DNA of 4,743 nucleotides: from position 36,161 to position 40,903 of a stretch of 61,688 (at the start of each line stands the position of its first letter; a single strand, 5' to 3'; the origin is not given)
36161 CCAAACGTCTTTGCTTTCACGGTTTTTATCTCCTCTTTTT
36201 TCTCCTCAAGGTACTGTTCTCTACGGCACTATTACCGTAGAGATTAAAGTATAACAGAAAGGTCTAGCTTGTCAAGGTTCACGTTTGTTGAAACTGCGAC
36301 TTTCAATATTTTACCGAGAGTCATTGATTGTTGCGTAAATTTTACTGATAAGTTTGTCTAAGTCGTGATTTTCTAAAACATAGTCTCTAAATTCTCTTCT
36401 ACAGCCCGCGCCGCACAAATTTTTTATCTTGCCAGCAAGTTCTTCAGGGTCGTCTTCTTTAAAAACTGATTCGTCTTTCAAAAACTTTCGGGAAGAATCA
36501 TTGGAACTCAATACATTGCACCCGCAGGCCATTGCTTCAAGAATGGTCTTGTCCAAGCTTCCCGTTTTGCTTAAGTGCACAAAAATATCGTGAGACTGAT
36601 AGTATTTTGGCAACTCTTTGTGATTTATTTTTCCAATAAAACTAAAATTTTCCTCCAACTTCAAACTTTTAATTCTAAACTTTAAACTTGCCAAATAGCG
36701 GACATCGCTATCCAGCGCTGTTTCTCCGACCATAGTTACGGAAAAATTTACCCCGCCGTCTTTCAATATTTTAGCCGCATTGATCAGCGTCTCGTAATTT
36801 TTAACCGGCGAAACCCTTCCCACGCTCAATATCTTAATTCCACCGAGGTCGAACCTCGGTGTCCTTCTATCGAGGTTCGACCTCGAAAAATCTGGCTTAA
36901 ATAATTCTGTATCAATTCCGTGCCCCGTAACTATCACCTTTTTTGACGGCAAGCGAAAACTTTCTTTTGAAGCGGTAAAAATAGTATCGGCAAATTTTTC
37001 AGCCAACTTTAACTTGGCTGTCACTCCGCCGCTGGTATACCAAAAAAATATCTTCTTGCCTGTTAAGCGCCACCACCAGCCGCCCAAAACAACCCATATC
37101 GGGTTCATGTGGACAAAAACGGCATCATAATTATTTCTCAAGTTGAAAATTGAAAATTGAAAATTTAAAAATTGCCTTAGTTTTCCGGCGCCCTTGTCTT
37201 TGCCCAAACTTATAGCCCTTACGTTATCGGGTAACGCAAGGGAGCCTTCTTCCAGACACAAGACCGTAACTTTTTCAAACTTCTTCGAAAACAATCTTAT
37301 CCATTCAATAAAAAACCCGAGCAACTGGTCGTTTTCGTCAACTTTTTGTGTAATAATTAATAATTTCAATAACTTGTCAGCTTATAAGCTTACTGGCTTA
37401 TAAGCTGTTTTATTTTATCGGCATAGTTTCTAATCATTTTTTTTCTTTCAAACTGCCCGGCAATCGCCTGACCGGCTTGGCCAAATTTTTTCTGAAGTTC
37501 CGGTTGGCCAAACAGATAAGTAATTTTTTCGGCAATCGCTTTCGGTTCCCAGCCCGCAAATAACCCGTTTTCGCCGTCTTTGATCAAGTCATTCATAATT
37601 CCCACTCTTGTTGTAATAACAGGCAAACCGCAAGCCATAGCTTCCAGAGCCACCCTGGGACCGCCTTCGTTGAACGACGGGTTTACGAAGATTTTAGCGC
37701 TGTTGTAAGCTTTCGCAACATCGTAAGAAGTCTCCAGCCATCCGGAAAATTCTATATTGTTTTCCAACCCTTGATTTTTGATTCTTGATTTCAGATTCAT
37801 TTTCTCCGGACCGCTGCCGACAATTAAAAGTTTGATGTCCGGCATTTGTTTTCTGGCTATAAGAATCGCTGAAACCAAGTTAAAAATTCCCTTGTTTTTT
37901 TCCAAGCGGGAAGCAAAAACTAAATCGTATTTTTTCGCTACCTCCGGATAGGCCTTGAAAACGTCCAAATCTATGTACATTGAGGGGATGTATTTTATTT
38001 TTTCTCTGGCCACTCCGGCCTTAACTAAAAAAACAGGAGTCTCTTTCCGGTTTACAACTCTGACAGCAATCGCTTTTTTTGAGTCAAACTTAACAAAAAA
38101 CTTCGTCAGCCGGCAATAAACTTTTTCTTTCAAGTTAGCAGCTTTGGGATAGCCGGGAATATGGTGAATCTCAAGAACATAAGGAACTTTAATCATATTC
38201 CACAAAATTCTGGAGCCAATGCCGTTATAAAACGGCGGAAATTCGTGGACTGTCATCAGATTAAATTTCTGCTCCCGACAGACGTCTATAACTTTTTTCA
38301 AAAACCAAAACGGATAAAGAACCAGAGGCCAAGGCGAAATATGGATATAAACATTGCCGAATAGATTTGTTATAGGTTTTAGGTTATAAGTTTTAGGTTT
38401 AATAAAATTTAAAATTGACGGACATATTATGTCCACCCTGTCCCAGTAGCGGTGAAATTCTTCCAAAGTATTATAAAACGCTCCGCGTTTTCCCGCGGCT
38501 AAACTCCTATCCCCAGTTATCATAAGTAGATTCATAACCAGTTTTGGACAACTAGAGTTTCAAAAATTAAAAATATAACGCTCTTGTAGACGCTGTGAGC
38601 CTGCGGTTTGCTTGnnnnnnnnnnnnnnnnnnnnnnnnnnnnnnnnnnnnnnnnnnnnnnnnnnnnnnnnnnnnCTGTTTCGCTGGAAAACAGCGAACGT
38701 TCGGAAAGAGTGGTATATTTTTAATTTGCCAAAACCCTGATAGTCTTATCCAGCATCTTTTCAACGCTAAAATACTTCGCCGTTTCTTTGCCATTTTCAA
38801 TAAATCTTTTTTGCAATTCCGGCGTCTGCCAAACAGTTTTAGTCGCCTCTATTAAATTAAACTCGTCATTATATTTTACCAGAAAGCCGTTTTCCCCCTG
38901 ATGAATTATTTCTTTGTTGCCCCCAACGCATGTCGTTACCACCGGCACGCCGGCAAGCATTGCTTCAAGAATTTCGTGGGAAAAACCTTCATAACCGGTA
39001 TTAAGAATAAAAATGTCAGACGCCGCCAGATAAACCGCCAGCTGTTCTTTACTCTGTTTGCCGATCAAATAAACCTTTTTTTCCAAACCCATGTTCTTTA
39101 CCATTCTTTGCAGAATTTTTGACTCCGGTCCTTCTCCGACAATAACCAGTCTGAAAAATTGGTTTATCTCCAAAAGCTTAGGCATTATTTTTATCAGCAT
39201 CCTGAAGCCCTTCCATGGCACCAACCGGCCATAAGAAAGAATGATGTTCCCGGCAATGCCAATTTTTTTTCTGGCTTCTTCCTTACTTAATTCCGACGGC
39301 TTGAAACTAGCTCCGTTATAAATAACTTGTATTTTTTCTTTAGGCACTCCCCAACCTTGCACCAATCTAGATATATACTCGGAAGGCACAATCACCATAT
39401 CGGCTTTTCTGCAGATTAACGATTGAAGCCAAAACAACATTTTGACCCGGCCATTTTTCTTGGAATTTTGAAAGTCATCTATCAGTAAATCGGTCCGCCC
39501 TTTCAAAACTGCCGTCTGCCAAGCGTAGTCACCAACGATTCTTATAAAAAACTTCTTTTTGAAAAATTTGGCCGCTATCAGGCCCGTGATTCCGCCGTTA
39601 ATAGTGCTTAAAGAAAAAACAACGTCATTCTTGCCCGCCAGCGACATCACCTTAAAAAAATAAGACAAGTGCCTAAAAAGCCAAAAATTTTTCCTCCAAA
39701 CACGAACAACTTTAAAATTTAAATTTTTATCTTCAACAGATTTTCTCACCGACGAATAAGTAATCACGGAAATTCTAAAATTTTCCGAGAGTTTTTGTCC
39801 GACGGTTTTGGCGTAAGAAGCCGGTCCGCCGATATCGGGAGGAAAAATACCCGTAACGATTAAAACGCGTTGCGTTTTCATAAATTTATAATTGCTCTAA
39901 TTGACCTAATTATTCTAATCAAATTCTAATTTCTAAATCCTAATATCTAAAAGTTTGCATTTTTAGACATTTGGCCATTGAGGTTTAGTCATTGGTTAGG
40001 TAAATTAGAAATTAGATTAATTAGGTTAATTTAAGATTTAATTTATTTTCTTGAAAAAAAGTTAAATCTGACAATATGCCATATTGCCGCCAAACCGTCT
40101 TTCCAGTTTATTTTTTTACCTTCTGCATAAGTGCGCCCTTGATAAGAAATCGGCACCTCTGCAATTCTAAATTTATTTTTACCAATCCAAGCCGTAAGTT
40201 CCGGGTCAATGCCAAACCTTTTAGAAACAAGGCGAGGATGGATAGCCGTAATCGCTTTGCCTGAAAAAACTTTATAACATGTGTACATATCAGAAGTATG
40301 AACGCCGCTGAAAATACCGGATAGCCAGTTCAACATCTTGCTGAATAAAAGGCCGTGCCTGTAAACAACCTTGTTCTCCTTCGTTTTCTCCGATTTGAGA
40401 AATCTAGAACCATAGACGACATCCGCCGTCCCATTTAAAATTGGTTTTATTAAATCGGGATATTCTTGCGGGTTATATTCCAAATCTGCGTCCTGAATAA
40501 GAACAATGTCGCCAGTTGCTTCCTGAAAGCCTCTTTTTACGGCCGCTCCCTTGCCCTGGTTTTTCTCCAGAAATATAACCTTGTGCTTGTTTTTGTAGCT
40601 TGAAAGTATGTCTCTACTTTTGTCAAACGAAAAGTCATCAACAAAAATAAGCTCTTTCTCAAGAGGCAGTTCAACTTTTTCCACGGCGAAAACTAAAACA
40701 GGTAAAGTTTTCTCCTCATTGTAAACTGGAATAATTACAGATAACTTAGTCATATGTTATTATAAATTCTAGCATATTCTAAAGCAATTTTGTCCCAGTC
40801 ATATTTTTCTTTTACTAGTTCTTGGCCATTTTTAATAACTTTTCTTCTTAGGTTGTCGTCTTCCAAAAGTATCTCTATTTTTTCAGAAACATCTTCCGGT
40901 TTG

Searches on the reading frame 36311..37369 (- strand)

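Call 10: search_protein_families(library=pfam, proteins=[window:36311-37369:-], max_evalue=0.001)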
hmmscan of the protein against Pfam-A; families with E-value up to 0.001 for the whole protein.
window:36311-37369:- (352 aa): 3 families
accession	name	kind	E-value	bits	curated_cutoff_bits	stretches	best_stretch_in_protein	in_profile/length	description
PF00534.26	Glycos_transf_1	-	9.8e-26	90.8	26.4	1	168-318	6-155/172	Glycosyl transferases group 1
PF13692.12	Glyco_trans_1_4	-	1.3e-19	71.3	27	1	179-318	3-139/142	Glycosyl transferases group 1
PF13524.12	Glyco_trans_1_2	-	5.9e-08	33.2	25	1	240-318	26-111/144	Glycosyl transferase-like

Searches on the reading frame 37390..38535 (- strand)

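Call 10: search_protein_families(library=pfam, proteins=[window:37390-38535:-], max_evalue=0.001)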
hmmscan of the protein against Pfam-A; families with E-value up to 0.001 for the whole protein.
window:37390-38535:- (381 aa): 4 families
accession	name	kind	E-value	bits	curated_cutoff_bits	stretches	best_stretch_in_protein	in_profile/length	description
PF00534.26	Glycos_transf_1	-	5.4e-40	137.2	26.4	1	194-356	7-170/172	Glycosyl transferases group 1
PF13692.12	Glyco_trans_1_4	-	2.1e-34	119.2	27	1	204-342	3-140/142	Glycosyl transferases group 1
PF13524.12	Glyco_trans_1_2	-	3.9e-12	46.8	25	1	228-357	9-127/144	Glycosyl transferase-like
PF20706.3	GT4-conflict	-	6.6e-08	32.4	26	1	187-310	182-313/385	Family 4 Glycosyltransferase in conflict systems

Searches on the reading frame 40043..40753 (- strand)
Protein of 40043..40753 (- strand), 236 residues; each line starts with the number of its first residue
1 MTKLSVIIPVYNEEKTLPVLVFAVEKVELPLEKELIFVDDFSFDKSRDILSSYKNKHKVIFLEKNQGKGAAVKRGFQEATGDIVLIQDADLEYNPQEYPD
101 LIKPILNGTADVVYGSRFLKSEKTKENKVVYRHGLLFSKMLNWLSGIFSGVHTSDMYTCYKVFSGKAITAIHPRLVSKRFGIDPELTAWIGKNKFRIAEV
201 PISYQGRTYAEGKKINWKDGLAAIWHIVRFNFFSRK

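Call 10: search_protein_families(library=pfam, proteins=[window:40043-40753:-], max_evalue=0.001)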
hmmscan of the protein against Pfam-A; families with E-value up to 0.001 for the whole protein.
window:40043-40753:- (236 aa): 3 families
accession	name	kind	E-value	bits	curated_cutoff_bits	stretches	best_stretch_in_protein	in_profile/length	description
PF00535.33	Glycos_transf_2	-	2.5e-33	115.8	23.3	1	5-141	1-143/168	Glycosyl transferase family 2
PF10111.15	Glyco_tranf_2_2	-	1.2e-07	31.9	27.3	1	5-100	1-101/276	Glycosyltransferase like family 2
PF13641.12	Glyco_tranf_2_3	-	0.00049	20.6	27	1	4-91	3-97/230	Glycosyltransferase like family 2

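Call 18: search_protein_families(library=ncbifam, proteins=[window:40043-40753:-], max_evalue=0.01)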
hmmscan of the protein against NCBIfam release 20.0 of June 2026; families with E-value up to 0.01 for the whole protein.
window:40043-40753:- (236 aa): 20 families
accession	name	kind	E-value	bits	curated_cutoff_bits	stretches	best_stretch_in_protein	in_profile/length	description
TIGR04182.1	glyco_TIGR04182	equivalog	4.5e-28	98.5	325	1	4-230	2-217/293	S-layer glycoprotein N-glycosyltransferase AglJ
NF007986.1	PRK10714.1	equivalog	7.1e-20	71.2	529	1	2-155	6-156/316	undecaprenyl-phosphate 4-deoxy-4-formamido-L-arabinose transferase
NF047588.1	GlcsyltransPgfSStrep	equivalog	7.9e-19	68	500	1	3-212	2-201/308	glycosyltransferase PgfS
NF007482.0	PRK10073.1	equivalog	7.4e-17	61.3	423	1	2-117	6-122/334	glycosyltransferase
TIGR04283.1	glyco_like_mftF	equivalog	1.5e-13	50.8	182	1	4-118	1-107/221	TIGR04283 family arsenosugar biosynthesis glycosyltransferase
NF041875.1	EPS_EpsD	equivalog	4.5e-13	49.3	370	1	4-116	1-115/325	exopolysaccharide biosynthesis glycosyltransferase EpsD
TIGR03937.1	PgaC_IcaA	equivalog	5.7e-13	48.6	422.3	1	3-91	46-136/407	poly-beta-1,6-N-acetyl-D-glucosamine synthase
NF010496.0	PRK13915.1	equivalog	5e-11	42.2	262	1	2-108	31-145/307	glucosyl-3-phosphoglycerate synthase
NF041391.1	DPhHxTase_Halo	equivalog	1e-10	41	375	1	10-208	3-187/213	dolichyl-phosphate hexose transferase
NF047683.1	TeichurnBiosyTuaG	equivalog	1.3e-10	41.3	400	1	3-98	7-104/252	teichuronic acid biosynthesis protein TuaG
TIGR03965.1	mycofact_glyco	equivalog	1.3e-10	40.8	280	1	3-101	75-175/467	mycofactocin biosynthesis glycosyltransferase MftF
NF058614.1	PPMAGASynPpgS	equivalog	2.1e-10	40.4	370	1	6-214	4-206/226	polyprenyl-phospho-N-acetylgalactosaminyl synthase PpgS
TIGR03111.1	glyc2_xrt_Gpos1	hypoth_equivalog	6.6e-08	31.8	363.95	1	3-95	50-146/439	TIGR03111 family XrtG-associated glycosyltransferase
NF038302.1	EPS_HpsE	equivalog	1.4e-07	30.8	300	1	3-90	2-96/307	hormogonium polysaccharide biosynthesis glycosyltransferase HpsE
NF053739.1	GlytfEpsEBac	equivalog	2.5e-06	26.7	450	1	3-90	2-92/265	glycosyltransferase EpsE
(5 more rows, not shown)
